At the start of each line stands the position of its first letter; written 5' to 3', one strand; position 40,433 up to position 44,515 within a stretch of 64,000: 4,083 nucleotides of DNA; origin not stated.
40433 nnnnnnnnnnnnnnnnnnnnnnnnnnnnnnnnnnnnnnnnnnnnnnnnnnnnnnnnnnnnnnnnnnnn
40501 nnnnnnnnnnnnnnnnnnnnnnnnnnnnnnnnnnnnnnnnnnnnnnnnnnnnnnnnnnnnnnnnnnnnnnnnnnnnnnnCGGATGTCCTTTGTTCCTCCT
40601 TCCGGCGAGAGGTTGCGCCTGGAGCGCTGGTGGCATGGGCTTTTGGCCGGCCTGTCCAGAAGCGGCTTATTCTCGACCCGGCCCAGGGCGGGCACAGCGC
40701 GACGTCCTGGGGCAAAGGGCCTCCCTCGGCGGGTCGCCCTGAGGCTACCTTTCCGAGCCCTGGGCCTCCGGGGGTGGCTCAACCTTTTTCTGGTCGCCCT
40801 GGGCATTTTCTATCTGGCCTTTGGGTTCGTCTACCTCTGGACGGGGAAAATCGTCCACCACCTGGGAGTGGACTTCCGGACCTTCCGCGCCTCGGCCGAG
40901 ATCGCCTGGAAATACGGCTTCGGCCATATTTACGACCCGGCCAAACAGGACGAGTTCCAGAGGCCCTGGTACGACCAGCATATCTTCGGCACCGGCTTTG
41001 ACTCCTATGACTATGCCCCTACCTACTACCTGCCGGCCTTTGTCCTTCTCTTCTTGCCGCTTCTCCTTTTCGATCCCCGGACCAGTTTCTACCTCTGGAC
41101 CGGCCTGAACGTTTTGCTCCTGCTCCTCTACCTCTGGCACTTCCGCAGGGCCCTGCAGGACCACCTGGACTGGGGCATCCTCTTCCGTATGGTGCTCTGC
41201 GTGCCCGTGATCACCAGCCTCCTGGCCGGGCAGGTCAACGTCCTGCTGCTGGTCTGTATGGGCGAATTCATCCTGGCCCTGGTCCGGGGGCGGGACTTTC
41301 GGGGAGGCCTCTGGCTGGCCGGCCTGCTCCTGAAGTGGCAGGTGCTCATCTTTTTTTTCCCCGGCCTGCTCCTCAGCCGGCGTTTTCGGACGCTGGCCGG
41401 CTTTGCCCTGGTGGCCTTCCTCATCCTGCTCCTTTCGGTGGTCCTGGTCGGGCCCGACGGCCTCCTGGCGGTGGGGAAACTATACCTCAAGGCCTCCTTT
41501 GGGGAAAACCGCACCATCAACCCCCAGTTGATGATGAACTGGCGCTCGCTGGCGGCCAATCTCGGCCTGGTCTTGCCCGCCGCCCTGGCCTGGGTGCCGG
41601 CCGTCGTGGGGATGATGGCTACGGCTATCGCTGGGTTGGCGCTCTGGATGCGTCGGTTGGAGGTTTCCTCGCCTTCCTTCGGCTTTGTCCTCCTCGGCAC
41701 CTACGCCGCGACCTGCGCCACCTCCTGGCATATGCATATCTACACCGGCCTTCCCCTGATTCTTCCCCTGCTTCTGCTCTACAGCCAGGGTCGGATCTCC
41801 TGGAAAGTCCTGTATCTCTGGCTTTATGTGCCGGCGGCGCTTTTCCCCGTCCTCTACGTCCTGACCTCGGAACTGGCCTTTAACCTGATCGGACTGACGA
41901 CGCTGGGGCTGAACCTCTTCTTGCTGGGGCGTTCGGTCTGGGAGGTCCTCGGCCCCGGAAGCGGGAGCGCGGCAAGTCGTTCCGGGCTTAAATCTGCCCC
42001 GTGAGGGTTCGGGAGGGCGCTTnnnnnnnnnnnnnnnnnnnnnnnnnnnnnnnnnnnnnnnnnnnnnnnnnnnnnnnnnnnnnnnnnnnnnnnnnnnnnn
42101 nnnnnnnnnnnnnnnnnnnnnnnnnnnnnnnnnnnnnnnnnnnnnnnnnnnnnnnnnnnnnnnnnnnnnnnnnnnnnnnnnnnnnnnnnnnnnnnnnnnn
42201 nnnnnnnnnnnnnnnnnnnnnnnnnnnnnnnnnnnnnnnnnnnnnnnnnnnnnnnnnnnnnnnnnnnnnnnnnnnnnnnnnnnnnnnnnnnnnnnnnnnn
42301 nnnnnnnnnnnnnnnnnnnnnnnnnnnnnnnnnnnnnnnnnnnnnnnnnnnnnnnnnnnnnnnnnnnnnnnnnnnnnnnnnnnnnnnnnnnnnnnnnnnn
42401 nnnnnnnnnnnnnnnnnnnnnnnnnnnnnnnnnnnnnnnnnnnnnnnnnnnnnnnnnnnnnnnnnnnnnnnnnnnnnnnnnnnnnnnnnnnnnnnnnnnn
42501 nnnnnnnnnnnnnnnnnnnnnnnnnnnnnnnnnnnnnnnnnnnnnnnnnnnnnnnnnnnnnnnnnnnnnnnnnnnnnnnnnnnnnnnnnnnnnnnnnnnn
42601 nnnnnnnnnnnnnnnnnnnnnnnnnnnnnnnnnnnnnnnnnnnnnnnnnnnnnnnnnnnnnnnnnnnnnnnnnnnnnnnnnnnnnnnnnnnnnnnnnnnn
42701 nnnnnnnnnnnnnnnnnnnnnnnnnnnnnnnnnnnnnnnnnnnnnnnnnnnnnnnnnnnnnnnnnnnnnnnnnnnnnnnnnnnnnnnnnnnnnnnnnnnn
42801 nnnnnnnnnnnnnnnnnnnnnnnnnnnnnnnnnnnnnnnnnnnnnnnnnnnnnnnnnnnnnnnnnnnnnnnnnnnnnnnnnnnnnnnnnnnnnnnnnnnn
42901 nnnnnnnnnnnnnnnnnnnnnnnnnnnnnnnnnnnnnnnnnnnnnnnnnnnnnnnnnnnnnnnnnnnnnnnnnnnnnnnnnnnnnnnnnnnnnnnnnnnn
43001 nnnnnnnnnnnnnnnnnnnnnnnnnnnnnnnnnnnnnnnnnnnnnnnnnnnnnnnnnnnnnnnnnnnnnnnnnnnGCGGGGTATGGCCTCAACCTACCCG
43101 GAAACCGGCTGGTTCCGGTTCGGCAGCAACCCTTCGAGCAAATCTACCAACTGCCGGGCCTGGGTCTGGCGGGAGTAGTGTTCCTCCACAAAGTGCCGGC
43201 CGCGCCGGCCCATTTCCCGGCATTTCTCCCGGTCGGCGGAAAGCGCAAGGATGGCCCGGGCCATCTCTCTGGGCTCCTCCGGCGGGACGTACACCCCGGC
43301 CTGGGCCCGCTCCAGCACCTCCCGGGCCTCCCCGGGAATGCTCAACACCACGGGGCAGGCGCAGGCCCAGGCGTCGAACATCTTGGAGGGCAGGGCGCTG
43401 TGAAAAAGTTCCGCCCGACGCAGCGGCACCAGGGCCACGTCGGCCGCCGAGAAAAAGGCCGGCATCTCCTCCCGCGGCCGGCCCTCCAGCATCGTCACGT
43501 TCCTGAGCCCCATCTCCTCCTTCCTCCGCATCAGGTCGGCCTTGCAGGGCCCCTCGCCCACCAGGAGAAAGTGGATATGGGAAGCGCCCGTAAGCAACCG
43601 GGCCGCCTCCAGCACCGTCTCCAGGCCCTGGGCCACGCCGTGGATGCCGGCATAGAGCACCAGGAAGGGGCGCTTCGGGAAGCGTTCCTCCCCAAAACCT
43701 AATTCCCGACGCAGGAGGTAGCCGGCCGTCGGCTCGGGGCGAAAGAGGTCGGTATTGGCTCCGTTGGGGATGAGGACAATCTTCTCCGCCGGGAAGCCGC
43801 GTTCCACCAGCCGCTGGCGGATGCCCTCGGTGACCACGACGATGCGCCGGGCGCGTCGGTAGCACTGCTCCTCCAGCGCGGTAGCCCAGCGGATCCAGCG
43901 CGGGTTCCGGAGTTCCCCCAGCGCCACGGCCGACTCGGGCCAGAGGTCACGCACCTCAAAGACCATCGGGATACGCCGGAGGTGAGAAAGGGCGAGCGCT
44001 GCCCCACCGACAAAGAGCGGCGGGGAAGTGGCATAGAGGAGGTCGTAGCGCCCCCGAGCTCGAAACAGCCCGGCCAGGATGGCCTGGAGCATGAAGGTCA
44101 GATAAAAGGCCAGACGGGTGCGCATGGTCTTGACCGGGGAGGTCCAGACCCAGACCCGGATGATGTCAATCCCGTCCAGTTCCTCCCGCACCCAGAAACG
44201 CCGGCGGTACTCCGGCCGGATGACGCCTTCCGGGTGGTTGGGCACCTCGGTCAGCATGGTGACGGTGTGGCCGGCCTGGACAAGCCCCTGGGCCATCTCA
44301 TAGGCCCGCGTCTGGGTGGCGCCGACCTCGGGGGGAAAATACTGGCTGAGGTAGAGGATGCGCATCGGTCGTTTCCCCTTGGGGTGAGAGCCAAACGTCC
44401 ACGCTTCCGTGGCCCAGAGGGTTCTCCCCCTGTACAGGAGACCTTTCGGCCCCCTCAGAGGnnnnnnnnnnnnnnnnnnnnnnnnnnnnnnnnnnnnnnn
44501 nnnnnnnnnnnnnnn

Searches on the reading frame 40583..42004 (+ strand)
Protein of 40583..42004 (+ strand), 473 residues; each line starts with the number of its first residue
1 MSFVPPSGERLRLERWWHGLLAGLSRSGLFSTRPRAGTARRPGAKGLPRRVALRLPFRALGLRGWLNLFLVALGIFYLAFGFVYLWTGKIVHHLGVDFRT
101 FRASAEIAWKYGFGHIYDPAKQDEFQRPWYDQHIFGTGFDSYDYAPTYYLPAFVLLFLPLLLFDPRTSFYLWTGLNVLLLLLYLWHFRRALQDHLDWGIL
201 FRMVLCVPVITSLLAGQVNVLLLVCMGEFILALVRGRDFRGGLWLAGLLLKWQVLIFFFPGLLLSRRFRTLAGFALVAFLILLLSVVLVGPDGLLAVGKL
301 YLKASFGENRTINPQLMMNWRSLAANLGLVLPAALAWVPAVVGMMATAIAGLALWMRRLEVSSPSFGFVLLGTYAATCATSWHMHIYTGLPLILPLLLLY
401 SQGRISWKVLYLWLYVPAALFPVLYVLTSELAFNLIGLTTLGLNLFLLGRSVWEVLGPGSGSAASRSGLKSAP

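Call 72: search_protein_families(library=pfam, proteins=[window:40583-42004:+], max_evalue=0.00001)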
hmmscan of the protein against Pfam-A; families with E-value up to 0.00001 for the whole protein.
window:40583-42004:+ (473 aa): 1 family
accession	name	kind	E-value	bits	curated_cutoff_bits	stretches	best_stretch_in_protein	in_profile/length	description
PF09594.16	GT87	-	2.6e-16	60.5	25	1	149-372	3-228/237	Glycosyltransferase family 87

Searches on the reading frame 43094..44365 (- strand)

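Call 72: search_protein_families(library=pfam, proteins=[window:43094-44365:-], max_evalue=0.00001)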
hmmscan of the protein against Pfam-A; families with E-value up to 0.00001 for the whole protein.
window:43094-44365:- (423 aa): 5 families
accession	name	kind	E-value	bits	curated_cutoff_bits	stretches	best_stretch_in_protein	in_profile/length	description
PF13579.12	Glyco_trans_4_4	-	3.6e-26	92.9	29.7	1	16-202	2-158/158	Glycosyl transferase 4-like domain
PF13439.12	Glyco_transf_4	-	1.5e-22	80.9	28.5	1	18-206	5-169/170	Glycosyltransferase Family 4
PF00534.26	Glycos_transf_1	-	6.7e-21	75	26.4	1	226-391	8-171/172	Glycosyl transferases group 1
PF13692.12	Glyco_trans_1_4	-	9.1e-21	75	27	1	236-378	4-142/142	Glycosyl transferases group 1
PF13524.12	Glyco_trans_1_2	-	3.2e-13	50.3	25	1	253-407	7-143/144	Glycosyl transferase-like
